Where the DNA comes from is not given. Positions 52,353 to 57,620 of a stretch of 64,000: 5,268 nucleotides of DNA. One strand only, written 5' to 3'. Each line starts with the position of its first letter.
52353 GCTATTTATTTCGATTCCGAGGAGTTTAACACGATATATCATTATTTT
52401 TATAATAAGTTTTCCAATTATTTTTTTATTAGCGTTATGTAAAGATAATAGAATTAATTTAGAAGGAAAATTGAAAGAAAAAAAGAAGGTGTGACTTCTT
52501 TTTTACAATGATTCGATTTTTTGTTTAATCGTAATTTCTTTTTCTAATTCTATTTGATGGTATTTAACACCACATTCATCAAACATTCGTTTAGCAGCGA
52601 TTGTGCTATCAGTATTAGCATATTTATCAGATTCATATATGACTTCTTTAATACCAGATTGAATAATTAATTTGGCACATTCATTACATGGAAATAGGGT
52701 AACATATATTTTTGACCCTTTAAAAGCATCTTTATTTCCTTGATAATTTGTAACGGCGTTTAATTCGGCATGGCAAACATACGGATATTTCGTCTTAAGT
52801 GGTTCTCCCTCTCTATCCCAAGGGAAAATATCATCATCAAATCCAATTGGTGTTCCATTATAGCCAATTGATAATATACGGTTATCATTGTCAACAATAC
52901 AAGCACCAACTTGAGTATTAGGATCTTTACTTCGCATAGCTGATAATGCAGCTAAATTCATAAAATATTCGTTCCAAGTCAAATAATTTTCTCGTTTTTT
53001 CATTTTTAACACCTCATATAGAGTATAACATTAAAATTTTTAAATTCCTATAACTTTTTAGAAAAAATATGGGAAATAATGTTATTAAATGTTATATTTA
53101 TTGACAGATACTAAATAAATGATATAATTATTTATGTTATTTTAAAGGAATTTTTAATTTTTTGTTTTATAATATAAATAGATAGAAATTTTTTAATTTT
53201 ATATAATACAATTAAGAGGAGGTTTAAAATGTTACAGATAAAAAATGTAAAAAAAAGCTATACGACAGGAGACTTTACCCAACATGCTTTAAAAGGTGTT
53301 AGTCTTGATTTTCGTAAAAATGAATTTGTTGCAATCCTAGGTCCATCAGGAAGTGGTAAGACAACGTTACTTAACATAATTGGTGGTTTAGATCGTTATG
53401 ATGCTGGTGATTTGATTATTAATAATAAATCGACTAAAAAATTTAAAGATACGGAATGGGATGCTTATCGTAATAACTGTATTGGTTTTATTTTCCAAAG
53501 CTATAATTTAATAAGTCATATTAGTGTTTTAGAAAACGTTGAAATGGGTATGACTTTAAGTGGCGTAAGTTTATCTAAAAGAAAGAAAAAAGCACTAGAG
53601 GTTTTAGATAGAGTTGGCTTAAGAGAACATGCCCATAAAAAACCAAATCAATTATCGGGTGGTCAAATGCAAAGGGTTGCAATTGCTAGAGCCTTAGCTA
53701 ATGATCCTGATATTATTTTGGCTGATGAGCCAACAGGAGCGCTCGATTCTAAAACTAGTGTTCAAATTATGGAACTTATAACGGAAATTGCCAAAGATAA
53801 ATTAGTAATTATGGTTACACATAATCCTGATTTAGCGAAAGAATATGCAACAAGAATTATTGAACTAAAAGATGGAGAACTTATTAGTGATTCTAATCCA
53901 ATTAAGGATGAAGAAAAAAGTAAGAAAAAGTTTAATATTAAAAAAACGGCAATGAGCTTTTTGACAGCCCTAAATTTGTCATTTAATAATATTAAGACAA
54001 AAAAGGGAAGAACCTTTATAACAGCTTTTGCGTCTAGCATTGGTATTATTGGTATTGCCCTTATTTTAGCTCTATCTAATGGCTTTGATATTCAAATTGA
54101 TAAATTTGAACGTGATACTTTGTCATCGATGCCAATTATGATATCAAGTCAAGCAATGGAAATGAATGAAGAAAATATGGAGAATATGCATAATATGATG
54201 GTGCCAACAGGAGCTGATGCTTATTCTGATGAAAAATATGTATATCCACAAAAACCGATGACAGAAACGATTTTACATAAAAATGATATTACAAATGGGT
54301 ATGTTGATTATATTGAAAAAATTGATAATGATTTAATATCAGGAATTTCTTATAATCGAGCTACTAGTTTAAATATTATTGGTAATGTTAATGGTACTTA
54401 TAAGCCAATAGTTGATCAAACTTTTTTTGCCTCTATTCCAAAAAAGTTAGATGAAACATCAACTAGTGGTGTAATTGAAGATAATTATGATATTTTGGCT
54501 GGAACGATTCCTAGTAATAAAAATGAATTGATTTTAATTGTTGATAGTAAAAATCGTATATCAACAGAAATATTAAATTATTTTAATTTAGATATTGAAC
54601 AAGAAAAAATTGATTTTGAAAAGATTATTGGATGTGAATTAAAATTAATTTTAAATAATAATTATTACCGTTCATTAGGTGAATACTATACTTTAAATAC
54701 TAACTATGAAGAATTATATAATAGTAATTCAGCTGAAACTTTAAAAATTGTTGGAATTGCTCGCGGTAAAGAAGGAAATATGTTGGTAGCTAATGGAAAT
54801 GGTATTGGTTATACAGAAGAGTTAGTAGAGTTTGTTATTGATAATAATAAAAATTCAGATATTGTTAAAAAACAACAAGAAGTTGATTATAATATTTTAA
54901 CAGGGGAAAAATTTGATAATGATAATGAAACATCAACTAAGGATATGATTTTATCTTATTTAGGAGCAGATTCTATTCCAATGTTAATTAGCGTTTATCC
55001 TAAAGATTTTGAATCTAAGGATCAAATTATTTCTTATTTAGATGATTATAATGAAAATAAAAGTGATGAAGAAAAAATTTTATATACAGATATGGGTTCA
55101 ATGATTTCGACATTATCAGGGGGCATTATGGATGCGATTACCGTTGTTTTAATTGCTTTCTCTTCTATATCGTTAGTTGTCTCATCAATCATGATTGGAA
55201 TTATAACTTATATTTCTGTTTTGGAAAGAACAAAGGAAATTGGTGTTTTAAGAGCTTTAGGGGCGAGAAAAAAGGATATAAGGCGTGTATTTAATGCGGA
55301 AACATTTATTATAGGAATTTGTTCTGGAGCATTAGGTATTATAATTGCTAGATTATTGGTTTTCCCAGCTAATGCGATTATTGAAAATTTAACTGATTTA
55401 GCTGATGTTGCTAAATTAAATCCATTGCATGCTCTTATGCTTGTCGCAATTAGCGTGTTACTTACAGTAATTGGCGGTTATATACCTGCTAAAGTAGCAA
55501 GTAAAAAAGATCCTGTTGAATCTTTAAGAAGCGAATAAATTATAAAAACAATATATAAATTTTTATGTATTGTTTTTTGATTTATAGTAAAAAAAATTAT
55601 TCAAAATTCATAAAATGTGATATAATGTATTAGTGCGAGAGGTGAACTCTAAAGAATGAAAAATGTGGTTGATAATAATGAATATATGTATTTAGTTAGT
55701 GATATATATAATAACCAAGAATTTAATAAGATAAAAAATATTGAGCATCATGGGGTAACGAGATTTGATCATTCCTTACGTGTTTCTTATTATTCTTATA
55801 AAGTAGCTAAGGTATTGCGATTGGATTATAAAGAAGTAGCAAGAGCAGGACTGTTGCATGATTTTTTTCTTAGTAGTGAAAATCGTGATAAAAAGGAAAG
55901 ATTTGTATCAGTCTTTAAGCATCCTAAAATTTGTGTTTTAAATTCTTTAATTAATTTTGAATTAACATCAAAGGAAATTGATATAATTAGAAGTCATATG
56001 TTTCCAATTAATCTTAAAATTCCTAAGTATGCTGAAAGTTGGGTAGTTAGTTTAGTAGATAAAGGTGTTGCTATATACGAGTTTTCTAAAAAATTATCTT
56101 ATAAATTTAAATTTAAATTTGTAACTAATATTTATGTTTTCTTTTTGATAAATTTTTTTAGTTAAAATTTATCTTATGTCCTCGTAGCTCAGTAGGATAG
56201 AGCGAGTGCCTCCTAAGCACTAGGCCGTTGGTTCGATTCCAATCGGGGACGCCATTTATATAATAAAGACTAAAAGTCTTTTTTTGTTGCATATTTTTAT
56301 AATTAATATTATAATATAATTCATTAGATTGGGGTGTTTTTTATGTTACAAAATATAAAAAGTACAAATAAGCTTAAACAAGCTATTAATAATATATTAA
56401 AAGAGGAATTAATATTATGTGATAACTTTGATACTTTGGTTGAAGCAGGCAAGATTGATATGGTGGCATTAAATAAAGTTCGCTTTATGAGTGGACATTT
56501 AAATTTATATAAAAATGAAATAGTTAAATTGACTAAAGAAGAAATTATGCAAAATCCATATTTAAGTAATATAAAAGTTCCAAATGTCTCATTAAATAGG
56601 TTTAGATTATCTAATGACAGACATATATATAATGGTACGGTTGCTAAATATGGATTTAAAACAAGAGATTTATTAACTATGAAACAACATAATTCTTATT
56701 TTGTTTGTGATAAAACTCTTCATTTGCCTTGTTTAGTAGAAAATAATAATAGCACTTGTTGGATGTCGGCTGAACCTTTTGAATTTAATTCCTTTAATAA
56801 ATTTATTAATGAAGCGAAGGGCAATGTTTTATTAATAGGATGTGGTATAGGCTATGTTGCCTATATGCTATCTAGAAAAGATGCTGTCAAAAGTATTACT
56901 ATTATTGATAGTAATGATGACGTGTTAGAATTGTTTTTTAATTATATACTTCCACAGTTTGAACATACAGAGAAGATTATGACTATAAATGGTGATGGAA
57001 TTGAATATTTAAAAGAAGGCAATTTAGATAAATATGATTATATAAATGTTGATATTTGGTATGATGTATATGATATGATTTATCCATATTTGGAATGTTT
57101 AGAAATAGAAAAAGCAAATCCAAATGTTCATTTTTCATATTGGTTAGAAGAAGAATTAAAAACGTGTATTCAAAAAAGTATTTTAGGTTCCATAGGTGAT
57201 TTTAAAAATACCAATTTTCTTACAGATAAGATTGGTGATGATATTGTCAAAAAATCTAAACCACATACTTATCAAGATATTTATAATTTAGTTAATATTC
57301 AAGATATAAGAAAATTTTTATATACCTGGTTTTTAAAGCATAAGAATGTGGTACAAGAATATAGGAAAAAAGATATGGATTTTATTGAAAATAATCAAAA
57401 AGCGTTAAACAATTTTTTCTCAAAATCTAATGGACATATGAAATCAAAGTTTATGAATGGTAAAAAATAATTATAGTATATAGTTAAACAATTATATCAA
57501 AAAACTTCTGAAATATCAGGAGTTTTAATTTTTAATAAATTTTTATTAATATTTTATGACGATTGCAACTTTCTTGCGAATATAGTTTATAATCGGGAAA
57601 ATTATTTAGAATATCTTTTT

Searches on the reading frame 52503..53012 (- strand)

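Call 17: search_protein_families(library=pfam, proteins=[window:52503-53012:-], max_evalue=0.00001)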
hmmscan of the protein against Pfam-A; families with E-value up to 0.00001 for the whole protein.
window:52503-53012:- (169 aa): 2 families
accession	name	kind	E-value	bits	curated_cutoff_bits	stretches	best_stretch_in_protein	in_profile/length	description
PF00383.29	dCMP_cyt_deam_1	-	3.3e-27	94.8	25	1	12-127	2-101/102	Cytidine and deoxycytidylate deaminase zinc-binding region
PF14437.12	MafB19-deam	-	3.2e-14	53.4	27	1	13-131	3-106/142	MafB19-like deaminase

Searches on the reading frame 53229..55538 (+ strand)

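Call 17: search_protein_families(library=pfam, proteins=[window:53229-55538:+], max_evalue=0.00001)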
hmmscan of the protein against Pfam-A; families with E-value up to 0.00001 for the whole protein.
window:53229-55538:+ (769 aa): 3 families
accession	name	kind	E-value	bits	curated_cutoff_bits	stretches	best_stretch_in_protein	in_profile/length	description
PF00005.33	ABC_tran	-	1.4e-34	120.1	25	1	21-169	1-136/137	ABC transporter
PF02687.27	FtsX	-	1e-18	67.9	25.5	1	643-762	2-120/120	FtsX-like permease C-terminal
PF02463.25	SMC_N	-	4.6e-07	29.9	40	1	22-206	16-205/220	RecF/RecN/SMC N terminal domain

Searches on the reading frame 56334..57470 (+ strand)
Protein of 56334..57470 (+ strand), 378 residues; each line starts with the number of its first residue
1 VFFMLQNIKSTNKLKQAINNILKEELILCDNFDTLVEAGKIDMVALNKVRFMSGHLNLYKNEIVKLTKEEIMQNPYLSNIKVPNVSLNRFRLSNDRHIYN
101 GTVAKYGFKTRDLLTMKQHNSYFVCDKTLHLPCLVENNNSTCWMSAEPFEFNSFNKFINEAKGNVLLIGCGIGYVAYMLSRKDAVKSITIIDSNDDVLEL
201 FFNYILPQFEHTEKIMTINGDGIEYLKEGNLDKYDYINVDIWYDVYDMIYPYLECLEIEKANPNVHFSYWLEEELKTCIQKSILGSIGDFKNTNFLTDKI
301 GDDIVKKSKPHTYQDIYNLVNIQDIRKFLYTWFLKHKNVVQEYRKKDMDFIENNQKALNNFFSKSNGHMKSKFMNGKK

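Call 17: search_protein_families(library=pfam, proteins=[window:56334-57470:+], max_evalue=0.00001)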
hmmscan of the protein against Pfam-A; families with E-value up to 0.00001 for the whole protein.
window:56334-57470:+ (378 aa): 1 family
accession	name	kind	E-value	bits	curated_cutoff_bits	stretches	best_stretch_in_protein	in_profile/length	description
PF01564.23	Spermine_synth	-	9.5e-08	32.2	22.9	1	160-241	17-99/186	Spermine/spermidine synthase domain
